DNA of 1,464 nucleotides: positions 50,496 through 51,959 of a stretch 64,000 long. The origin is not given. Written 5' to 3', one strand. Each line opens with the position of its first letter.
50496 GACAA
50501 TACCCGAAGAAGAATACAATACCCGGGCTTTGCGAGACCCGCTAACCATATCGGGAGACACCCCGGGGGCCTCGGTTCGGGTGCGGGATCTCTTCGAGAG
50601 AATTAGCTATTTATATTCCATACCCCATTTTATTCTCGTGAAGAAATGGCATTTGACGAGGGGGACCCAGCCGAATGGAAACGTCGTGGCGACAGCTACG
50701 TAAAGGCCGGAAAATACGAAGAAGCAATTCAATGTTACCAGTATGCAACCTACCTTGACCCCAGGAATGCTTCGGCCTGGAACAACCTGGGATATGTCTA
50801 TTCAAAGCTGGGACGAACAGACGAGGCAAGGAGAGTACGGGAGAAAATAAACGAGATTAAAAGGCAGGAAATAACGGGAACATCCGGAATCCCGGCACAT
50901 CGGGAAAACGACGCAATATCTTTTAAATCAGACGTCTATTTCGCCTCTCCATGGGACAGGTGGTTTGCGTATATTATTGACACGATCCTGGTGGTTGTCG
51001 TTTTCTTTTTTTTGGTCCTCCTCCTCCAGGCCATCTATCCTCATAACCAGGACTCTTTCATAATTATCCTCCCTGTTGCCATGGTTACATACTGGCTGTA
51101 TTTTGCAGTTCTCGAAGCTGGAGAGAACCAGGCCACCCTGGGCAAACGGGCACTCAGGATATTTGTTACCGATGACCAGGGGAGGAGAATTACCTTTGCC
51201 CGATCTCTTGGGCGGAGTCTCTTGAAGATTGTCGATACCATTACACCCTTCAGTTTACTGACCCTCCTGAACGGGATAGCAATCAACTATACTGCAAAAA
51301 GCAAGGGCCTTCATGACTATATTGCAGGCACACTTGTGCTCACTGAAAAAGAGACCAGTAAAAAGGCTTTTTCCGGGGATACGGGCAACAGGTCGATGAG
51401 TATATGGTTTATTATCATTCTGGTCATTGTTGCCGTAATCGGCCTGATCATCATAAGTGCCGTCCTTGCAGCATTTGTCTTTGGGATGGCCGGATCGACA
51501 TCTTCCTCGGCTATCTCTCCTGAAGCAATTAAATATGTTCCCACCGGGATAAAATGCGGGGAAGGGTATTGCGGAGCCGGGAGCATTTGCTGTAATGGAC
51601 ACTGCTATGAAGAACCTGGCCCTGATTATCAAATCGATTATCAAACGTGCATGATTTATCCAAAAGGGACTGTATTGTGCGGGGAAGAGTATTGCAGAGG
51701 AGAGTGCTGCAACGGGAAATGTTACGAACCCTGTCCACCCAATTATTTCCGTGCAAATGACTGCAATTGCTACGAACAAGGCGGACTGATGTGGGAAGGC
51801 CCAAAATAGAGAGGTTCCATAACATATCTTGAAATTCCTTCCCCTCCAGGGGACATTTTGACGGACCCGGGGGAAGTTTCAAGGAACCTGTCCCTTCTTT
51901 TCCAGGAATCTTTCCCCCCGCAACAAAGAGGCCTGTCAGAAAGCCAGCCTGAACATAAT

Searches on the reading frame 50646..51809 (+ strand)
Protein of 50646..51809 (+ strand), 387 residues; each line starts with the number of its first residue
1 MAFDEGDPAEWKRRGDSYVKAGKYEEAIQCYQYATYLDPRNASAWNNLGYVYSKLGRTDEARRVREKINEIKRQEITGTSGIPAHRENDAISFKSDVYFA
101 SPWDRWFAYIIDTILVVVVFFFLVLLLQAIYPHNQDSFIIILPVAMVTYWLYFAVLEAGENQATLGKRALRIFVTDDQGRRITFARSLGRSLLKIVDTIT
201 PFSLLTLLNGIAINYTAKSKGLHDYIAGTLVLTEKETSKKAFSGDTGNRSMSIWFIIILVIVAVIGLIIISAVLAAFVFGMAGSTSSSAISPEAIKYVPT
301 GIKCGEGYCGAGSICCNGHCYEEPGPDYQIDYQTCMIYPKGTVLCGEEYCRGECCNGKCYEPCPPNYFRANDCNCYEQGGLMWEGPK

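Call 40: search_protein_families(library=pfam, proteins=[window:50646-51809:+], max_evalue=0.001)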
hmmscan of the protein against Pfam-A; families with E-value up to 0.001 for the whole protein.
window:50646-51809:+ (387 aa): 15 families
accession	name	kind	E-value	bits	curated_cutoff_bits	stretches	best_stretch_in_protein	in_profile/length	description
PF06271.18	RDD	-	1.3e-21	77.7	24.1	1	100-228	2-137/137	RDD family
PF00515.34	TPR_1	-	1.1e-14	54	27.8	2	10-41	3-34/34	Tetratricopeptide repeat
PF13414.12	TPR_11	-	6.1e-14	51.9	26.8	1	15-56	1-42/42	TPR repeat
PF07719.23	TPR_2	-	4.6e-13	48.6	27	1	9-41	2-34/34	Tetratricopeptide repeat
PF13181.12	TPR_8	-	4.1e-11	42.6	25.7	2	42-73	1-32/34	Tetratricopeptide repeat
PF13431.12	TPR_17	-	6.2e-11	42.1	24.4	1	30-62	1-33/34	Tetratricopeptide repeat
PF13432.12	TPR_16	-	4.3e-09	37.1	32.7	1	14-62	3-51/65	Tetratricopeptide repeat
PF14559.12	TPR_19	-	4.3e-07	30.6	25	1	19-74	2-57/68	Tetratricopeptide repeat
PF13176.12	TPR_7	-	4.4e-07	29.9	27.9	0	44-67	1-24/36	Tetratricopeptide repeat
PF13424.12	TPR_12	-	5.4e-06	27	30.1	1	13-64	8-67/77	Tetratricopeptide repeat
PF13371.12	TPR_9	-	2.8e-05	24.5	35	1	17-63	4-50/73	Tetratricopeptide repeat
PF01239.28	PPTA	-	5.6e-05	23.1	29.5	1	24-54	1-31/32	Protein prenyltransferase alpha subunit repeat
PF01535.26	PPR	-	5.9e-05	23.5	25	0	44-68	2-26/31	PPR repeat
PF13428.12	TPR_14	-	0.00012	22.9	23.5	0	8-50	1-43/44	Tetratricopeptide repeat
PF13174.12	TPR_6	-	0.00074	20.5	26.3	0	13-32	5-24/33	Tetratricopeptide repeat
